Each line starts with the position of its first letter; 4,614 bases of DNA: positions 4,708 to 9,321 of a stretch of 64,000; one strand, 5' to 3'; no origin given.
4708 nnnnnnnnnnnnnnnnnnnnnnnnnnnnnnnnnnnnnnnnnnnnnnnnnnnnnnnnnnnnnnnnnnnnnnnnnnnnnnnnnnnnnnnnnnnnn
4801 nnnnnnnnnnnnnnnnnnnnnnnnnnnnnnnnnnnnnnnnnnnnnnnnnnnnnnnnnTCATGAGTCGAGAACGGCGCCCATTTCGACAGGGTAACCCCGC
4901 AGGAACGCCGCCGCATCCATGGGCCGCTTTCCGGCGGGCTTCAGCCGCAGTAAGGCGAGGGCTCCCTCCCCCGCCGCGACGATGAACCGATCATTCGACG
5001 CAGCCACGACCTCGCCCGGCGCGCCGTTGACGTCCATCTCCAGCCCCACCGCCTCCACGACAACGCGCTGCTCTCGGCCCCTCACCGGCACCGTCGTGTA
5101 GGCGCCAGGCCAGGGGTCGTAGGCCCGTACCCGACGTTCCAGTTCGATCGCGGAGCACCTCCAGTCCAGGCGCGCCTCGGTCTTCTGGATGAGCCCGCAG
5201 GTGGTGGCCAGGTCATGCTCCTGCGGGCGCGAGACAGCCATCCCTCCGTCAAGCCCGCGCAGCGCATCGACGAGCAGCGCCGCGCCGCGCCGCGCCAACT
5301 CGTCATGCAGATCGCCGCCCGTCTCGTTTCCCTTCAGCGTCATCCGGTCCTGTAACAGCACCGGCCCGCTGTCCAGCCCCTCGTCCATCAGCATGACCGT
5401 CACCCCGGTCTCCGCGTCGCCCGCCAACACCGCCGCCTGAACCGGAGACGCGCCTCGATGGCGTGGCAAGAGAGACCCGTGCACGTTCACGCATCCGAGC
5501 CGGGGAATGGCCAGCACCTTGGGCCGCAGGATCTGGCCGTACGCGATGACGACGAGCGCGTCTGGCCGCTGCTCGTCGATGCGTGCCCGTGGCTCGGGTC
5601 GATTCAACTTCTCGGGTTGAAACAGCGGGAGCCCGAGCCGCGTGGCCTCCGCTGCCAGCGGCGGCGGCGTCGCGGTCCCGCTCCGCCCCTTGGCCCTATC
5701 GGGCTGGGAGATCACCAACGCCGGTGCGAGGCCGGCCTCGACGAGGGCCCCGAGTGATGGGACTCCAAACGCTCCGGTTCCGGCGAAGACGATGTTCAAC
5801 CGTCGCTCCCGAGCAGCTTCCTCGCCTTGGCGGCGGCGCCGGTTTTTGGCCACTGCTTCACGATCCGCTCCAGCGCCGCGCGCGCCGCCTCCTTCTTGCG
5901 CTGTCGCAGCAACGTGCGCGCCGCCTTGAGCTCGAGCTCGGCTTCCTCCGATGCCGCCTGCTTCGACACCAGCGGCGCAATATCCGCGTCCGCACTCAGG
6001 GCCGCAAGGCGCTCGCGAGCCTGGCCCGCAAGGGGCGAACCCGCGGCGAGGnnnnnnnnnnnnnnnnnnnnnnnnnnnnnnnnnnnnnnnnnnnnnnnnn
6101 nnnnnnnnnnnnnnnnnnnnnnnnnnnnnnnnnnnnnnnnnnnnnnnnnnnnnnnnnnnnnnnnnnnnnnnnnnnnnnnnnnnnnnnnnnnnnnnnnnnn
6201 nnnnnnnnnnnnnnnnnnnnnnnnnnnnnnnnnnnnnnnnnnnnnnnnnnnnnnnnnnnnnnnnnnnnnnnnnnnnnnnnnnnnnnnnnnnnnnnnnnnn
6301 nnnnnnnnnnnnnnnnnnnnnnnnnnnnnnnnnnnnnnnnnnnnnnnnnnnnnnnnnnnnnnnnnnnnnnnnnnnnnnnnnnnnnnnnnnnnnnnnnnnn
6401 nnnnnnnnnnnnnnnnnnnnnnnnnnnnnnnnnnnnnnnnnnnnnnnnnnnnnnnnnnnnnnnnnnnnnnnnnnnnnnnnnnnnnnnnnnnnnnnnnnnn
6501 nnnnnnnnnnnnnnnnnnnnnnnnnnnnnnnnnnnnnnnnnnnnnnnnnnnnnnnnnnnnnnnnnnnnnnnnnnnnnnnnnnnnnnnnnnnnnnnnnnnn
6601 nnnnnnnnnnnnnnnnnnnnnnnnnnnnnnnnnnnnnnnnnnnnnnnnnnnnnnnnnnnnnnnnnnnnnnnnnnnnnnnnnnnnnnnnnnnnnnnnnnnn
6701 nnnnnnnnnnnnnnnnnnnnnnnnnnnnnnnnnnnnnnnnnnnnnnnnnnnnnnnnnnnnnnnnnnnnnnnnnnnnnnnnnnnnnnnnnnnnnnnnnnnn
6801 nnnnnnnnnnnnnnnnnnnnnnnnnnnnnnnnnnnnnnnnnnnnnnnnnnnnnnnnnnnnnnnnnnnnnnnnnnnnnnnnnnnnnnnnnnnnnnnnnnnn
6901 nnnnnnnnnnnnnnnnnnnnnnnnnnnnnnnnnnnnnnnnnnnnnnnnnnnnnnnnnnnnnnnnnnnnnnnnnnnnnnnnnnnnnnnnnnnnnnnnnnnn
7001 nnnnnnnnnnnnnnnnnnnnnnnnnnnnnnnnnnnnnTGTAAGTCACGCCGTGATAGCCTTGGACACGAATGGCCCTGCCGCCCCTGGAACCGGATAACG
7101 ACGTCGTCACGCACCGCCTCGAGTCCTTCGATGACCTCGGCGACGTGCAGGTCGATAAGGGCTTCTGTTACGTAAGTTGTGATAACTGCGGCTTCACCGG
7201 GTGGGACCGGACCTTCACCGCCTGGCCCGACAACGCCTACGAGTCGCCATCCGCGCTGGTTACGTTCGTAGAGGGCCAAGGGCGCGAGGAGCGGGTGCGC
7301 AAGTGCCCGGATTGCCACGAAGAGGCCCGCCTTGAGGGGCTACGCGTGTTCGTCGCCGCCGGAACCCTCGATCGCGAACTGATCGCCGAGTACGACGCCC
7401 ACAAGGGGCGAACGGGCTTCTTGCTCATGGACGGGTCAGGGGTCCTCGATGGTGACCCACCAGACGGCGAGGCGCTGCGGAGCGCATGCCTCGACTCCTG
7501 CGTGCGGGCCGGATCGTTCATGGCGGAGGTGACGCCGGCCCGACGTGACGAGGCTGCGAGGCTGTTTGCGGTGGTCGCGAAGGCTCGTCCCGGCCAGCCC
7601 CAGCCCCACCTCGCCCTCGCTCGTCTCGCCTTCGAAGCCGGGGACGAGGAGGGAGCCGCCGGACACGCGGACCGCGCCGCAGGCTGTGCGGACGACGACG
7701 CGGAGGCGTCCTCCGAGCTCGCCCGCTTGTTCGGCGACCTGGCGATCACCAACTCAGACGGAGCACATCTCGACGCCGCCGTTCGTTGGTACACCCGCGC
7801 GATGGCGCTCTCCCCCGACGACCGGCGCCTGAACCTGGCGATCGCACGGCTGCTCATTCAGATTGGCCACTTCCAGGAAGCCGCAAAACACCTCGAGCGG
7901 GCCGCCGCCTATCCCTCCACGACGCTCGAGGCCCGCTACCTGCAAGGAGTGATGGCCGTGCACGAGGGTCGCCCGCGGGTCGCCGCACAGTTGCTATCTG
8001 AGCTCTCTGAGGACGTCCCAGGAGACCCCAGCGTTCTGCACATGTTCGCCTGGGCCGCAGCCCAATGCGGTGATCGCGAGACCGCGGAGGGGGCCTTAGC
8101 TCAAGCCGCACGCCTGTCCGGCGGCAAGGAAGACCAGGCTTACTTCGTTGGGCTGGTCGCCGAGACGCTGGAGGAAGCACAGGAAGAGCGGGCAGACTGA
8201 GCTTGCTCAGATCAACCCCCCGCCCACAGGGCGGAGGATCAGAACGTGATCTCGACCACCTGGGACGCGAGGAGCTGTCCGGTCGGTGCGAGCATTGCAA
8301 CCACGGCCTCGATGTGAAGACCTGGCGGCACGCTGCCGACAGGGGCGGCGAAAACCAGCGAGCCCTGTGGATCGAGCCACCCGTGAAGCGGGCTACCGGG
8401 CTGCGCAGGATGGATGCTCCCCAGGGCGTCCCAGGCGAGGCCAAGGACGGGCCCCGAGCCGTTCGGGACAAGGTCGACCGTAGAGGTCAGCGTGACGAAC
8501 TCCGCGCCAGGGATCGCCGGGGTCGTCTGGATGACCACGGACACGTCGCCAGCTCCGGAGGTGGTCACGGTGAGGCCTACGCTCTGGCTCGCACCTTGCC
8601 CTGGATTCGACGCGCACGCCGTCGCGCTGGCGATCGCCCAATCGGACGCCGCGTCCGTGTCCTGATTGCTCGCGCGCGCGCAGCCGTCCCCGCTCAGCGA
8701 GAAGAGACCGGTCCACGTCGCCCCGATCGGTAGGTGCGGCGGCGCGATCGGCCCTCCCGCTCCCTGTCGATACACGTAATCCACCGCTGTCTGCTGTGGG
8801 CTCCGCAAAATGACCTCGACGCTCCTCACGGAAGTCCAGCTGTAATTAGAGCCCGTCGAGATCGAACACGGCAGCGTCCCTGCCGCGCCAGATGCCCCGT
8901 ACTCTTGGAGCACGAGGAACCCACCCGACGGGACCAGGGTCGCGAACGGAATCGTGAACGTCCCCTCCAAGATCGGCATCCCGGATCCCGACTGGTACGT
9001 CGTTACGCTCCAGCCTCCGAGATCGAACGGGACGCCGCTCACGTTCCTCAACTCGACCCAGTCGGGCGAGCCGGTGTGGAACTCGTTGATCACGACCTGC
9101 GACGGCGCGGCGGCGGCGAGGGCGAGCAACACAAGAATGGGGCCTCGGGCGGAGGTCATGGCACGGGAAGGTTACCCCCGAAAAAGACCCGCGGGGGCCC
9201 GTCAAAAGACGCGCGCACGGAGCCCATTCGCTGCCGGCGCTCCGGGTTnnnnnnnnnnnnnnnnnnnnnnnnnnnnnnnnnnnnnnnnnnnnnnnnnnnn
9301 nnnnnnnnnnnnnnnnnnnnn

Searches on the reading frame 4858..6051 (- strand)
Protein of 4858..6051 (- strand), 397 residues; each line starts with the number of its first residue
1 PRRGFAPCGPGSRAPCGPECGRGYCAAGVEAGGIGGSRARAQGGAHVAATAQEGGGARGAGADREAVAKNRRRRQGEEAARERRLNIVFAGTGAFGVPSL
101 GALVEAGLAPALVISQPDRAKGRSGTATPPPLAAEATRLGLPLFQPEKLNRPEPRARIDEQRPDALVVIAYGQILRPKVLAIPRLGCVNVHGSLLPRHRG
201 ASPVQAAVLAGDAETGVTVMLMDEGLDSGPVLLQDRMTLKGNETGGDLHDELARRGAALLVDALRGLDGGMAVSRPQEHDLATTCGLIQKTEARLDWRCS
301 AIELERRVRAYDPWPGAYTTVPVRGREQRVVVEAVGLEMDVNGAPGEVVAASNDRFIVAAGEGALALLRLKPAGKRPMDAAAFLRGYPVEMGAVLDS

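Call 53: search_protein_families(library=pfam, proteins=[window:4858-6051:-], max_evalue=0.0001)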
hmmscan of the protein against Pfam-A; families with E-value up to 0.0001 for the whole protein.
window:4858-6051:- (397 aa): 2 families
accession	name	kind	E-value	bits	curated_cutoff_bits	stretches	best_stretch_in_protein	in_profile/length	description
PF00551.24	Formyl_trans_N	-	5.1e-37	127.8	26.1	1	87-264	3-181/181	Formyl transferase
PF02911.23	Formyl_trans_C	-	3.5e-22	78.9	21.1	1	288-387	2-99/100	Formyl transferase, C-terminal domain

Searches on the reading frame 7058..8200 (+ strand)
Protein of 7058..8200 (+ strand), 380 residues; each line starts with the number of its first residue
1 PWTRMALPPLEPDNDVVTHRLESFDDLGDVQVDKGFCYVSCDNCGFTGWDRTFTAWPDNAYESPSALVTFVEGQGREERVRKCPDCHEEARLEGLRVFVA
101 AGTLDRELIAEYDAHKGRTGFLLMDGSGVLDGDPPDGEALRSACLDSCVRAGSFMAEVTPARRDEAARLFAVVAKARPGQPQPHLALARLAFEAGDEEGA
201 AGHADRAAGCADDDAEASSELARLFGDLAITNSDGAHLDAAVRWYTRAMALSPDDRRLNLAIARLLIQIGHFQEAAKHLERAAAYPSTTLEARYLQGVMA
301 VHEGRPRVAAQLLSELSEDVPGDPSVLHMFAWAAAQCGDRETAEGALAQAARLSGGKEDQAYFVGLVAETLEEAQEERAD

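Call 53: search_protein_families(library=pfam, proteins=[window:7058-8200:+], max_evalue=0.0001)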
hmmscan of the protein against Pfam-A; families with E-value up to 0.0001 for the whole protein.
window:7058-8200:+ (380 aa): 7 families
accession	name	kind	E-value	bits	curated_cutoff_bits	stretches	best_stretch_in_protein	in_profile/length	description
PF14559.12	TPR_19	-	1.2e-14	54.8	25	1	238-284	7-53/68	Tetratricopeptide repeat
PF13428.12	TPR_14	-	1.2e-07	32.2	23.5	0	257-289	2-35/44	Tetratricopeptide repeat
PF13432.12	TPR_16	-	2.4e-07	31.5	32.7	1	260-324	1-65/65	Tetratricopeptide repeat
PF13176.12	TPR_7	-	2e-06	27.9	27.9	0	260-284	3-29/36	Tetratricopeptide repeat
PF23914.1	TPR_CcmH_CycH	-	2.7e-06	27.7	42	0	237-305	65-136/158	Cytochrome c-type biogenesis protein H TPR domain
PF20308.4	TPR-S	-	3.5e-06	28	27.6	1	164-255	3-92/102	Tetratricopeptide Repeats-Sensor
PF07719.23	TPR_2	-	9.3e-06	25.8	27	0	261-284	6-29/34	Tetratricopeptide repeat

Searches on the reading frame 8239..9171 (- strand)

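Call 53: search_protein_families(library=pfam, proteins=[window:8239-9171:-], max_evalue=0.0001)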
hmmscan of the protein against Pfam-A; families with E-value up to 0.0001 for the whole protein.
window:8239-9171:- (310 aa): 1 family
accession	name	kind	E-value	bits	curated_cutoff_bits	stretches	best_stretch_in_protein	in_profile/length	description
PF00932.25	LTD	-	1.6e-12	48.2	34.3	1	20-134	2-106/109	Lamin Tail Domain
